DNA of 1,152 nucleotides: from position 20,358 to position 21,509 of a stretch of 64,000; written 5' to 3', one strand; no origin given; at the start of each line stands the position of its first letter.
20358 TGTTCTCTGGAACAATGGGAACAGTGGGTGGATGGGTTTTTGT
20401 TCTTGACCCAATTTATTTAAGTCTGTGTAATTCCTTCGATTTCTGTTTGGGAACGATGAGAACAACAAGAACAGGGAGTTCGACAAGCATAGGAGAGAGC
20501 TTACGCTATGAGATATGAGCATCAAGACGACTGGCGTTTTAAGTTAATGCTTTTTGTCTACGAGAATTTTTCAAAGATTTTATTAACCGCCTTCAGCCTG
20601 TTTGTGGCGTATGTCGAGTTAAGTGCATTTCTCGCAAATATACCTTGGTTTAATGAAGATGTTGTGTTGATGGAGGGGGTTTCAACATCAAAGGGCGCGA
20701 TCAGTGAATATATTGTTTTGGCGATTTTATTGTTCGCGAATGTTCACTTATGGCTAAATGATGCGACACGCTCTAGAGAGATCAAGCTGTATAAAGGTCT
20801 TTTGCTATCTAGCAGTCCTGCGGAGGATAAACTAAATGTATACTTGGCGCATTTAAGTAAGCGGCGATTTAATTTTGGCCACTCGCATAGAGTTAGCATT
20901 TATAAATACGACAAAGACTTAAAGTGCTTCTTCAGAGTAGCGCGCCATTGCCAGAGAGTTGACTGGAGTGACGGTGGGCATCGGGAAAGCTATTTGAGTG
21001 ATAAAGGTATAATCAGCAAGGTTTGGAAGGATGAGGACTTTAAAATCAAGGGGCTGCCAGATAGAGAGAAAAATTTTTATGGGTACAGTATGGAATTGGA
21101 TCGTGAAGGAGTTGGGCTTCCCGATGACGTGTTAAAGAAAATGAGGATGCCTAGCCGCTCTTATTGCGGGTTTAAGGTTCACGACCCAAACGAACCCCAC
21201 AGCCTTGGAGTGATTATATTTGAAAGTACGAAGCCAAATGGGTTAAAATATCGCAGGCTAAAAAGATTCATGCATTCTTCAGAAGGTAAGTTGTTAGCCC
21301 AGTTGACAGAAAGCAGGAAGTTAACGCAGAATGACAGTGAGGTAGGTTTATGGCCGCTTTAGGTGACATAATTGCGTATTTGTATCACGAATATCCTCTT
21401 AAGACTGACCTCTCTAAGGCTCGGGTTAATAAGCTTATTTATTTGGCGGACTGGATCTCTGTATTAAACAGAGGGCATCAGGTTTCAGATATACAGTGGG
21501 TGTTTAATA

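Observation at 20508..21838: Translationally coupled 2-TM/GAF-like protein plus Panacea-domain protein: candidate undescribed toxin-antitoxin or abortive-infection module carried as island cargo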

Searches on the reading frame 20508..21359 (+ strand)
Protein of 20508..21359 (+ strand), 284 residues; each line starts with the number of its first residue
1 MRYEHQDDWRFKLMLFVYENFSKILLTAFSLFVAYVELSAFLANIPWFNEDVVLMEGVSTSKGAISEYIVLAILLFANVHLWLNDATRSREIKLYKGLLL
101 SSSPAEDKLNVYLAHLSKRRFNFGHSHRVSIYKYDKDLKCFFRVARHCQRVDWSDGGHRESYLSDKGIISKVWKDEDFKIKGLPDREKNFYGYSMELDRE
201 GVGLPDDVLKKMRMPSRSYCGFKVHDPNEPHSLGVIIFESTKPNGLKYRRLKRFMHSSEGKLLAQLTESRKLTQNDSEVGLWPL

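Call 3: search_protein_families(library=pfam, proteins=[window:20508-21359:+], max_evalue=1)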
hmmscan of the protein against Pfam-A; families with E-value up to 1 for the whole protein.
window:20508-21359:+ (284 aa): 1 family
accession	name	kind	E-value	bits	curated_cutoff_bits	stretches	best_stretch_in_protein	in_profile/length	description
PF17159.10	MASE3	-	0.049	13.7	31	1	14-91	94-170/226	Membrane-associated sensor domain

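Call 4: search_protein_families(library=padloc, proteins=[window:20508-21359:+], max_evalue=1)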
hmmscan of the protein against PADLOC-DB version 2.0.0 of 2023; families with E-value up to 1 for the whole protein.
window:20508-21359:+ (284 aa): 0 families
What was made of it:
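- No PADLOC model matches the toxin (call 4).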

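Call 5: search_protein_families(library=ncbifam, proteins=[window:20508-21359:+], max_evalue=1)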
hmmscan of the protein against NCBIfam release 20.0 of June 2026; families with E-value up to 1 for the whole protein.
window:20508-21359:+ (284 aa): 1 family
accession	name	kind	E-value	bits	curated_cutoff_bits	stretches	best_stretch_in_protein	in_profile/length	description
TIGR03793.1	leader_NHLP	domain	0.1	12.5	50.9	1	166-208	7-42/77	NHLP leader peptide family RiPP precursor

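Call 6: search_protein_families(library=phrogs, proteins=[window:20508-21359:+], max_evalue=1)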
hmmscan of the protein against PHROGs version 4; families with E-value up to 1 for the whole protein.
window:20508-21359:+ (284 aa): 0 families
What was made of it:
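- Tried and rejected: Pfam, PADLOC, NCBIfam and PHROGs gave nothing significant for the toxin (calls 3-6).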

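Call 7: find_homologous_proteins(query=window:20508-21359:+, max_evalue=0.001)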
Query window:20508-21359:+ (284 aa): 1 proteins with E <= 0.001 among 537 candidates.
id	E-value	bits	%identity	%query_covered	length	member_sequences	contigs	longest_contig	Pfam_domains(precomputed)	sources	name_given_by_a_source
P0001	4.4e-191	651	100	100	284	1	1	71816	-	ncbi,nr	ncbi:MAG: hypothetical protein MRY32_02765 [Rickettsiales bacterium]|nr:hypothetical protein [Ricket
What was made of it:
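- Tried and rejected: The word-indexed homologue search with the toxin found only the toxin itself (call 7).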

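Call 19: search_protein_representatives(protein=window:20508-21359:+)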
Query: 284 residues. Proteins with E-value up to 0.001 (for the whole library): 542; up to 1e-10: 69; up to 1e-30: 3. The best 150 are listed.
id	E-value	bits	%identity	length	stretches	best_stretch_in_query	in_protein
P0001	1.4e-191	651.1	100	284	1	1-284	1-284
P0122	6.4e-43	163.3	35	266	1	14-280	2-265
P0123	2.7e-40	154.7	35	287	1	15-278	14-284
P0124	4.1e-30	121.3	34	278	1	70-281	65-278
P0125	8.4e-29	117.0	34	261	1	71-273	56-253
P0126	1.1e-25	106.7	35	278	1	71-272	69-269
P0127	1.3e-22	96.7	31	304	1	67-274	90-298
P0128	3.2e-19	85.6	37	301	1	112-269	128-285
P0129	5.2e-17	78.3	34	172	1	122-264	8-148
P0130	2.7e-16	76.0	28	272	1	16-259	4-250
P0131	3.7e-16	75.5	33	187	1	121-264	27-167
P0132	3.4e-15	72.3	35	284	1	100-248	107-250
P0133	4.0e-15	72.1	30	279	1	96-277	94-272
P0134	7.2e-15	71.3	30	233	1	116-270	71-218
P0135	1.2e-14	70.6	30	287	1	91-268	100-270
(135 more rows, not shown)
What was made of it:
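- Tried and rejected: Full phmmer was needed (call 19).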

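Call 23: search_solved_structures(query=A1, max_evalue=10, show_alignments=2)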
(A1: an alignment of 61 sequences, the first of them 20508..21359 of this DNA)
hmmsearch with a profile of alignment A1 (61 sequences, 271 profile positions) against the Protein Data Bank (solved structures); distinct sequences matched with E-value up to 10: 16.
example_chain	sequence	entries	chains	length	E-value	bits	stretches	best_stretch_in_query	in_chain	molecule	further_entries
6m6z_A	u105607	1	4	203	0.008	19.1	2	42-97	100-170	TMH4C4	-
2x43_S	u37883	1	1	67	0.14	15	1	69-122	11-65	SHERP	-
7qhm_J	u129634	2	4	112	0.38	13.6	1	5-68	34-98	Hypothetical membrane protein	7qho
5j0j_A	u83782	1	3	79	0.47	13.3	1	66-119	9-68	designed protein 2L6HC3_6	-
9iik_C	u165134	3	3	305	0.56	13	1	31-103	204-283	Butyrophilin subfamily 3 member A2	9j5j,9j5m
9jqp_B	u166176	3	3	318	0.6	12.9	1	31-103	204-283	Butyrophilin subfamily 3 member A2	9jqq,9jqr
8zhr_E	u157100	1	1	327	0.64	12.8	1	31-103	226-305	Butyrophilin subfamily 3 member A2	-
8zjx_E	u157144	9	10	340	0.68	12.8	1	31-103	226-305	Butyrophilin subfamily 3 member A2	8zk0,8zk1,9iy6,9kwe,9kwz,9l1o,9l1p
6vxo_A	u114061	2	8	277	0.99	12.2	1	42-98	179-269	NaChBac-Nav1.7VSDII chimera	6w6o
6vwx_A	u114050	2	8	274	1.2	11.9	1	42-98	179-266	BH1501 protein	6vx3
6wgt_A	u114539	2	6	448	2.1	11.2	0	42-76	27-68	5-hydroxytryptamine receptor 2A,Soluble cytochrome b562 fusion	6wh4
4lds_A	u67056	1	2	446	2.7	10.8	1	18-80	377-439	Glucose transporter GlcP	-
9u9h_A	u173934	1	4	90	3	10.6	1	12-66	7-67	Virion membrane protein OPG140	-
8cw4_1A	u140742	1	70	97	3.5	10.4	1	10-63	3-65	Conjugal transfer protein TraM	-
4tl3_A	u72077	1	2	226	4.3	10.1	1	8-69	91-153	Anabaena sensory rhodopsin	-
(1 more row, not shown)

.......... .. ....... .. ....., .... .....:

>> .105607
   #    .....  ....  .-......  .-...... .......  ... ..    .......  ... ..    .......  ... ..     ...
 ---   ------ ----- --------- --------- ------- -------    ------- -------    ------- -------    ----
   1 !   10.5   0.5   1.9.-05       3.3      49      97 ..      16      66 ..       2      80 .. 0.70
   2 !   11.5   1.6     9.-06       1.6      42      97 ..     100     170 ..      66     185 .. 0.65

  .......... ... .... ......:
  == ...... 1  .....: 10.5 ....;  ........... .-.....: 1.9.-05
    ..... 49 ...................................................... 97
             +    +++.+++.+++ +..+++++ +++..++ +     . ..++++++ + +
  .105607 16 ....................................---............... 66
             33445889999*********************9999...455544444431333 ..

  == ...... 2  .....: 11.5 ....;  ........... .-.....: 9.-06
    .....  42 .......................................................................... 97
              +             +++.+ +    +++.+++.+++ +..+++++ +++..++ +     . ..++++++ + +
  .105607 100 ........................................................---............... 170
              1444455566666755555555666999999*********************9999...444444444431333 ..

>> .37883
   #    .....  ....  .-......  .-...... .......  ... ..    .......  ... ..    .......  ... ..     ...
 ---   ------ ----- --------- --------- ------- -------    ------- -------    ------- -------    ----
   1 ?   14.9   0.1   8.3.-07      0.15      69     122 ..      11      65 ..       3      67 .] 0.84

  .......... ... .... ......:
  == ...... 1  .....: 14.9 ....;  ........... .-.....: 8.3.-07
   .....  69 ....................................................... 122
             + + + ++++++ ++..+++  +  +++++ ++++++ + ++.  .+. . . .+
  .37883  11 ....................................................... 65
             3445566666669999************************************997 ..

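Call 24: search_protein_families(library=pfam, alignment_id=A1, max_evalue=0.1)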
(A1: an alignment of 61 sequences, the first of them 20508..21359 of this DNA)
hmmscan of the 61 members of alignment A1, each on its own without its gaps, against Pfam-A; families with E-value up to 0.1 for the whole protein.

A. member 1, window:20508-21359:+ (284 aa): 1 family
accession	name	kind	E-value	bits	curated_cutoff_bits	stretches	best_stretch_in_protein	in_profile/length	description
PF17159.10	MASE3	-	0.049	13.7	31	1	14-91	94-170/226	Membrane-associated sensor domain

B. families by the number of members that match (of 61 scanned): 57 families (the first 25 are shown)
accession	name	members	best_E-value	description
PF01590.32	GAF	4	0.0015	GAF domain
PF04977.20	DivIC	3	0.0055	Septum formation initiator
PF13185.12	GAF_2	3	0.024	GAF domain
PF06129.17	Chordopox_G3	2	0.0094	Chordopoxvirus G3 protein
PF03741.22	TerC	2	0.014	Integral membrane protein TerC family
PF07332.16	Phage_holin_3_6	2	0.066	Putative Actinobacterial Holin-X, holin superfamily III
PF16808.10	PKcGMP_CC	1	4.4e-05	Coiled-coil N-terminus of cGMP-dependent protein kinase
PF12329.13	TMF_DNA_bd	1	0.00034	TATA element modulatory factor 1 DNA binding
PF03836.20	RasGAP_C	1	0.00067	RasGAP C-terminus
PF17078.10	SHE3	1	0.00075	SWI5-dependent HO expression protein 3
PF07690.21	MFS_1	1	0.0011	Major Facilitator Superfamily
PF17279.8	DUF5344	1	0.0051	Family of unknown function (DUF5344)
PF18169.6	SLATT_6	1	0.0065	SMODS and SLOG-associating 2TM effector domain 6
PF00170.26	bZIP_1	1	0.0077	bZIP transcription factor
PF14325.12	DUF4383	1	0.0087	Domain of unknown function (DUF4383)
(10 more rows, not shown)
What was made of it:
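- On toxFtsL:PanA (NetFlax D9 / Kurata T13) toxin-antitoxin family: DivIC hits are weak and occur in 3 of 61 members (call 24).
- On SLATT 2TM effectors (CBASS-type): 1 of 61 members has a weak SLATT_6 hit (E=0.0065, call 24).
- One family member has a weak SLATT_6 hit (E=0.0065, call 24).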

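Call 31: predict_structure(alignment_id=A1)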
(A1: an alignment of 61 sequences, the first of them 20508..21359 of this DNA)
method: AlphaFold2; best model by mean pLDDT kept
length: 284 residues; sequences in the alignment: 61
mean_pLDDT: 88.6   pTM: 0.80
mean pLDDT of the five models: 88.6, 86.8, 86.6, 86.1, 85.9
residues with pLDDT >= 90: 184; 70-90: 63; 50-70: 28; < 50: 9
segments of 3 or more residues with pLDDT < 50: none
pLDDT, mean of each block of 10 residues (from residue 1): 72 90 88 87 76 49 71 88 90 93 93 96 98 96 96 80 96 98 98 98 96 97 96 97 98 97 95 68 48
secondary structure, 60 per line:
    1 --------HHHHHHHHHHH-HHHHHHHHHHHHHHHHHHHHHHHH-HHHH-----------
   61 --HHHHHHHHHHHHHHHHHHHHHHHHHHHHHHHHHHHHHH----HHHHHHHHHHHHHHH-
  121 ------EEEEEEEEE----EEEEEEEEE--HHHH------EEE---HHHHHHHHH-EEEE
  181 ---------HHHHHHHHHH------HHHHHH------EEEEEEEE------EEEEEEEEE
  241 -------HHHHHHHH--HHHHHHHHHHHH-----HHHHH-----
elements in order: H9-19 H21-44 H46-49 H63-100 H105-119 E127-135 E140-148 H151-154 E161-163 H167-175 E177-180 H190-199 H206-211 E218-225 E232-240 H248-255 H258-269 H275-279
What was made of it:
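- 20757..20885 (+): Helical linker between TM2 and the GAF domain (44 aa). It corresponds to the 'FtsL-like' coiled-coil region of the prototype but is shorter. AF2 helices to residue 100 and 105-119 (call 31).
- On toxFtsL:PanA (NetFlax D9 / Kurata T13) toxin-antitoxin family: AF2 pLDDT 88.6, pTM 0.80 (call 31).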

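Call 35: fold_search(model_id=the predicted structure, library=pdb)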
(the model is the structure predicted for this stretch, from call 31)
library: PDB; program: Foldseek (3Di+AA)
matches with E <= 10: 747; with E <= 0.001: 150
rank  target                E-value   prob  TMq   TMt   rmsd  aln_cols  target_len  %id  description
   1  4mcw_A                1.7e-06  1.00  0.41  0.33   6.5       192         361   16  Crystal structure of a HD-GYP domain (a cyclic-di-GMP phosphodiesterase) containing a tri-nuclear metal centre (released 2014-02-19)
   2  3ci6_B                2.0e-06  1.00  0.39  0.61   6.1       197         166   15  Crystal structure of the GAF domain from Acinetobacter phosphoenolpyruvate-protein phosphotransferase (released 2008-05-13)
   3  5w10_B                2.9e-06  1.00  0.35  0.52   7.3       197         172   16  Lcd1 GAF domain in complex with cAMP ligand (released 2017-06-28)
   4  3ci6_A                3.9e-06  1.00  0.40  0.66   5.5       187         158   15  Crystal structure of the GAF domain from Acinetobacter phosphoenolpyruvate-protein phosphotransferase (released 2008-05-13)
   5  5w10_A                4.4e-06  1.00  0.34  0.52   7.3       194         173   16  Lcd1 GAF domain in complex with cAMP ligand (released 2017-06-28)
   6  4mcw_B                7.7e-06  1.00  0.38  0.30   7.6       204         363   17  Crystal structure of a HD-GYP domain (a cyclic-di-GMP phosphodiesterase) containing a tri-nuclear metal centre (released 2014-02-19)
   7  5hsq                  1.3e-05  1.00  0.35  0.22  10.1       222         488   14  The surface engineered photosensory module (PAS-GAF-PHY) of the bacterial phytochrome Agp1 (AtBphP1) in the Pr form, chr (released 2016-08-03)
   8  1ykd_A                1.4e-05  1.00  0.39  0.30  10.4       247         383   14  Crystal Structure of the Tandem GAF Domains from a Cyanobacterial Adenylyl Cyclase: Novel Modes of Ligand-Binding and  (released 2005-02-22)
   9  1mc0                  1.4e-05  1.00  0.31  0.26  17.7       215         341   16  Regulatory Segment of Mouse 3',5'-Cyclic Nucleotide Phosphodiesterase 2A, Containing the GAF A and GAF B Domains (released 2002-10-02)
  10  9jry_B                1.4e-05  1.00  0.32  0.22  10.7       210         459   16  Crystal structure of FiDCB, a dual-cysteine cyanobacterial phytochrome of Fischerella sp. PCC 9605 (released 2025-01-22)
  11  4mmn_B                1.9e-05  1.00  0.39  0.74   4.0       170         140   15  Structural and biochemical analysis of type II free methionine-R-sulfoxide reductase from Thermoplasma acidophilum (released 2014-08-06)
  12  9cxi_A                1.9e-05  1.00  0.38  0.16   6.7       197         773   11  Structure of PDE6C in complex with the rod inhibitory p gamma subunit in the absence of added cGMP (released 2024-12-18)
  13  5zoh                  2.2e-05  1.00  0.34  0.51   7.2       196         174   11  Crystal structure of a far-red light-absorbing form of AnPixJg2_BV4 in complex with biliverdin (released 2019-04-17)
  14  5w10_D                2.3e-05  1.00  0.35  0.52   7.2       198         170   15  Lcd1 GAF domain in complex with cAMP ligand (released 2017-06-28)
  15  2ool_A                2.5e-05  1.00  0.38  0.36   9.4       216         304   12  Crystal structure of the chromophore-binding domain of an unusual bacteriophytochrome RpBphP3 from R. palustris (released 2007-07-10)
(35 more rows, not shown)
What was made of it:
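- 20886..21317 (+): GAF-fold domain (aa 127-270), with family-invariant R128, R146 and E239. All 50 listed Foldseek PDB hits are GAF-domain or GAF-fold proteins, E about 2e-6, prob 1.0 (call 35).
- On toxFtsL:PanA (NetFlax D9 / Kurata T13) toxin-antitoxin family: All 50 listed Foldseek PDB hits are GAF-domain or GAF-fold proteins (call 35).
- Checked: Its C-terminal domain is modelled with high confidence and matches GAF-domain structures (calls 31, 35).
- TM + helical + GAF architecture (calls 31, 35).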

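Call 58: search_dna_similar(query=window:20508-21359:+, collection=phages, mode=protein, max_evalue=0.001, max_rows=15)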
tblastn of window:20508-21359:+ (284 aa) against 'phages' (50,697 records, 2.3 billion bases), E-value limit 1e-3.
No match.
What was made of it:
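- tblastn of the window toxin finds nothing in 50,697 GenBank phage records (call 58).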

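Call 59: search_dna_similar(query=window:20508-21359:+, collection=plasmids, mode=protein, max_evalue=0.001, max_rows=20)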
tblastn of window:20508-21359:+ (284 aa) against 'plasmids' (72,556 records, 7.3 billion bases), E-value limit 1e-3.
Records with a match: 1; places in all: 1; records where one place covers at least 80% of the query: 0.
Best place of each record, by identity: <60% 1.
By first word of the organism name: Vibrio 1.
By predicted mobility (MOB-suite, as given by PLSDB): conjugative 1.
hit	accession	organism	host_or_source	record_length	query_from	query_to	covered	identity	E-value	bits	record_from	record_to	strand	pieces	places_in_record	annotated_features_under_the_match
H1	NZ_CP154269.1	Vibrio harveyi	large yellow croaker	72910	120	269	53%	28.5%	1e-6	57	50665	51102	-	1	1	hypothetical protein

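Call 66: search_protein_families(library=pfam, proteins=[P0122, P0123, P0124], max_evalue=1)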
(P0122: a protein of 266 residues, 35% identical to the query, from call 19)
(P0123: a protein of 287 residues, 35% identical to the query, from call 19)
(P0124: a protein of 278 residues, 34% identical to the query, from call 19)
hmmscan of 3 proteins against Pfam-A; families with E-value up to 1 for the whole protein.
P0122 (266 aa): 0 families

P0123 (287 aa): 0 families

P0124 (278 aa): 2 families
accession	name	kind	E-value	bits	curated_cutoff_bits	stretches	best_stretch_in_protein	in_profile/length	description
PF19709.4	DUF6206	-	0.026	14.2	30.4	1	167-224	41-96/271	Family of unknown function (DUF6206)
PF06480.20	FtsH_ext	-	0.082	13.6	25.5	0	163-201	57-98/103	FtsH Extracellular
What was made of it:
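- On toxFtsL:PanA (NetFlax D9 / Kurata T13) toxin-antitoxin family: Pfam finds no FtsL/DivIC hit in the window protein (call 3) or in the prototype itself (call 66).
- It is not detectable in the prototype either, so this test is uninformative (calls 3, 66).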

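Call 73: fold_search(model_id=the predicted structure, library=viral)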
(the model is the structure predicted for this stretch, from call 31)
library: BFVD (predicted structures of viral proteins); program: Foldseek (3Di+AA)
matches with E <= 10: 339; with E <= 0.001: 19
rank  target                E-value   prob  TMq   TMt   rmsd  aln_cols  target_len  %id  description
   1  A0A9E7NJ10            3.3e-06  1.00  0.40  0.45  11.4       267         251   12  Membrane protein [Gordonia phage Finkle]
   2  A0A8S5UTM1            3.9e-06  1.00  0.41  0.44  21.5       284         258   11  Uncharacterized protein [Myoviridae sp. ctYA416]
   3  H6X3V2                4.7e-06  1.00  0.42  0.53  14.8       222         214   10  Uncharacterized protein [Klebsiella phage vB_KleM_RaK2]
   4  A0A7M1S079            5.0e-06  1.00  0.40  0.54  14.5       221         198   15  Phage protein [uncultured phage cr127_1]
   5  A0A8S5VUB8            6.0e-06  1.00  0.37  0.43  22.1       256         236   10  GAF domain-containing protein [Ackermannviridae sp.]
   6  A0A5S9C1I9            2.6e-05  1.00  0.37  0.47  21.0       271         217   13  Uncharacterized protein [Tenacibaculum phage PTm5]
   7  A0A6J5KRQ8            2.9e-05  1.00  0.34  0.41  19.2       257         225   11  GAF domain-containing protein [uncultured Caudovirales phage]
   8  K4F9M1                3.3e-05  1.00  0.39  0.49  20.8       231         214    6  Uncharacterized protein [Cronobacter phage vB_CsaM_GAP32]
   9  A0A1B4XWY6            3.5e-05  1.00  0.35  0.50  18.7       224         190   12  Uncharacterized protein [Tenacibaculum phage pT24]
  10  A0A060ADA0            3.7e-05  1.00  0.35  0.48  16.9       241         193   13  (no name in the UniProt tables at hand)
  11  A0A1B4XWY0            3.7e-05  1.00  0.34  0.47  19.6       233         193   13  Uncharacterized protein [Tenacibaculum phage pT24]
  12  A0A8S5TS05            6.1e-05  1.00  0.38  0.43  24.6       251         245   12  Uncharacterized protein [Siphoviridae sp. ctEw721]
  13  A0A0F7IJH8            1.6e-04  1.00  0.34  0.44  21.1       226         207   10  Uncharacterized protein [Polaribacter phage P12002L]
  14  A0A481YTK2            2.2e-04  1.00  0.41  0.18   5.6       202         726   14  Histidine kinase [Marseillevirus LCMAC102]
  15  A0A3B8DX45            2.2e-04  1.00  0.33  0.42  16.0       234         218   11  Class III holin [Proteus phage Stubb]
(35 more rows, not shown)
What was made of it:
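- Closest known: T4-type class III holin T with antiholin RI. Same: There are weak Foldseek hits in BFVD (call 73).
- Among the hits are 'Class III holin' (E=2.2e-4) and, more weakly, 'T holin lysis mediator' (E=3.9e-3, TMt 0.57) (call 73).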
